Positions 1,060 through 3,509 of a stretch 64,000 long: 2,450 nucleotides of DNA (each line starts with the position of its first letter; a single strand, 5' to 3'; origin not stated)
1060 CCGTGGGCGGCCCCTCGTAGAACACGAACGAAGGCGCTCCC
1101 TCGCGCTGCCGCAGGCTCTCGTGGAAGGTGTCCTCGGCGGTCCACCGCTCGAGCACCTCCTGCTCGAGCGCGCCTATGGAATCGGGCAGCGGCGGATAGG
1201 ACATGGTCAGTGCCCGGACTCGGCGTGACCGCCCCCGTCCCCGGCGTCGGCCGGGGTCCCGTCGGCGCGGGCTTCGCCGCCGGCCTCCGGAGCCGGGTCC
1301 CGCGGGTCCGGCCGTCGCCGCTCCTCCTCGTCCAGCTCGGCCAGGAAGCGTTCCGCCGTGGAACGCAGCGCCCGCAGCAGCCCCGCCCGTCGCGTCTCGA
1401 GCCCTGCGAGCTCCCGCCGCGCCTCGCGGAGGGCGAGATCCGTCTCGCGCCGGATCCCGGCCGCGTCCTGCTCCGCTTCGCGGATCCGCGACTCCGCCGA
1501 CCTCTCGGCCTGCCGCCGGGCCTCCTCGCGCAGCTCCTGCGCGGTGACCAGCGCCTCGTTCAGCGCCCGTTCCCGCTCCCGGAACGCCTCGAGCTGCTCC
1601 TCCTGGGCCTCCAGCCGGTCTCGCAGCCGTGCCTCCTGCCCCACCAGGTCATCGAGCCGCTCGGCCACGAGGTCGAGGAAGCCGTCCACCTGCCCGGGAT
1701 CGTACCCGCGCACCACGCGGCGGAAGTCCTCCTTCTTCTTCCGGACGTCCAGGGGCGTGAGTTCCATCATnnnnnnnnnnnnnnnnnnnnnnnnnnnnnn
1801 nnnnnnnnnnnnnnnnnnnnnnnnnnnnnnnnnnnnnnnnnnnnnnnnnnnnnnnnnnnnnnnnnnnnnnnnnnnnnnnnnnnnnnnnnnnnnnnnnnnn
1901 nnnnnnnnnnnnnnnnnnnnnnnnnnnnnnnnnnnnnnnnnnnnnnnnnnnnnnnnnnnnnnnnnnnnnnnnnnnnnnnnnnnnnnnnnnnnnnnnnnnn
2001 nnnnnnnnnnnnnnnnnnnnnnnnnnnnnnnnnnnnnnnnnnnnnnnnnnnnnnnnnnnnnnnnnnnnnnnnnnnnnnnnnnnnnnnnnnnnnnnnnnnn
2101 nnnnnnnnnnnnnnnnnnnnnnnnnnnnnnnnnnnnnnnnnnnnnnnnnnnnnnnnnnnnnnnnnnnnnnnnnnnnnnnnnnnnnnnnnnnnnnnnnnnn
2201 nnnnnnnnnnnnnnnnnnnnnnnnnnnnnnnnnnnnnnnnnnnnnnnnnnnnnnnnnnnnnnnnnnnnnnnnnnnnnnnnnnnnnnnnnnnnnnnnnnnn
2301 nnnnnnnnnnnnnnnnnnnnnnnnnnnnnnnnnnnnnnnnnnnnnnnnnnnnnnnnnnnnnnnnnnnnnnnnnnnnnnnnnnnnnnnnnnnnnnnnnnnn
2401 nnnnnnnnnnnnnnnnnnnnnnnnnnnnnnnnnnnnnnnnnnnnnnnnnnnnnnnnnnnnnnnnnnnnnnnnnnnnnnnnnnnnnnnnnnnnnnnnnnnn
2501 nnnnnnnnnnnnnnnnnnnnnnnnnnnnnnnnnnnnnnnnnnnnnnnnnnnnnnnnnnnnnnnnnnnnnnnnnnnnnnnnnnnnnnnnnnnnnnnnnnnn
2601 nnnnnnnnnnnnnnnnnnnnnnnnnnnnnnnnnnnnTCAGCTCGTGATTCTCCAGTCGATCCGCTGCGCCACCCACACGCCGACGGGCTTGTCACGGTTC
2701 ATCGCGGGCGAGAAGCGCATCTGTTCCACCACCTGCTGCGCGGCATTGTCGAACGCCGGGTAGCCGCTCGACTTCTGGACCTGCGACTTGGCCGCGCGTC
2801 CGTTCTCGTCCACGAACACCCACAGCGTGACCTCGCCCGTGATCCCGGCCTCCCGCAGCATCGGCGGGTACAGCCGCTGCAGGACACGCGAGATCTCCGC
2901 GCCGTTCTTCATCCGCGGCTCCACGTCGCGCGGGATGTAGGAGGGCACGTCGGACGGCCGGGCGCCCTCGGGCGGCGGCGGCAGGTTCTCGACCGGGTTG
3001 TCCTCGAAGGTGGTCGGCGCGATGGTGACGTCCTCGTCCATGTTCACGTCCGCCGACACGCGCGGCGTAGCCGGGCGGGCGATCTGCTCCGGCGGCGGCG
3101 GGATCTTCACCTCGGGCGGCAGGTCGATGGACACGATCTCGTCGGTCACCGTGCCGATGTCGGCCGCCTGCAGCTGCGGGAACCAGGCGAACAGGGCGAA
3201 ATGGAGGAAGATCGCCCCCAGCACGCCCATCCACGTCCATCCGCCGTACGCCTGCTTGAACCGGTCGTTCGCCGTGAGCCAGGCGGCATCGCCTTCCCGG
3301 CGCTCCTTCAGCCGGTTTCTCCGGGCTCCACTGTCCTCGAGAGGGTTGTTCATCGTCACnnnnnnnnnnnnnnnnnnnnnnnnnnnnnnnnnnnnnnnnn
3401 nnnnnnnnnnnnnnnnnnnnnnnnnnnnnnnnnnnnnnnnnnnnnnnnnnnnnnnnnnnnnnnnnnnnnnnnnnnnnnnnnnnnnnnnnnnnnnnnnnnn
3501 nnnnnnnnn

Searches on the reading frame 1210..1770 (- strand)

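Call 32: search_protein_families(library=pfam, proteins=[window:1210-1770:-], max_evalue=0.001)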
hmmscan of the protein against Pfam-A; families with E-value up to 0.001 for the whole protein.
window:1210-1770:- (187 aa): 1 family
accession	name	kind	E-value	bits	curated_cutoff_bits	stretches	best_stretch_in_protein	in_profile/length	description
PF05103.18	DivIVA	-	2.8e-27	95.7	28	1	4-128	1-123/131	DivIVA protein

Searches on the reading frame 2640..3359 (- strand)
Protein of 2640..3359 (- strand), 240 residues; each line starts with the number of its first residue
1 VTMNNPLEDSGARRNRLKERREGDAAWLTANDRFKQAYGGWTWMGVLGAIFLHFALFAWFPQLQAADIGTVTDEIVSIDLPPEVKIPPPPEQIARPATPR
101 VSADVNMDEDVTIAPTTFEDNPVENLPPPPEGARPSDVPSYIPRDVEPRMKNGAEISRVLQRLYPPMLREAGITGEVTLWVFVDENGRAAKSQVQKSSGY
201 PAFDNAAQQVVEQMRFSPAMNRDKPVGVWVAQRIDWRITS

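Call 32: search_protein_families(library=pfam, proteins=[window:2640-3359:-], max_evalue=0.001)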
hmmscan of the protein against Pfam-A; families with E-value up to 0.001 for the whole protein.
window:2640-3359:- (240 aa): 2 families
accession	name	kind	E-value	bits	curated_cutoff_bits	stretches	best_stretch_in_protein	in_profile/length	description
PF03544.19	TonB_C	-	7.4e-18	65.2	24.6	1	163-238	4-79/79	Gram-negative bacterial TonB protein C-terminal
PF13103.11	TonB_2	-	0.00019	21.9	22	1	174-221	25-72/85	TonB C terminal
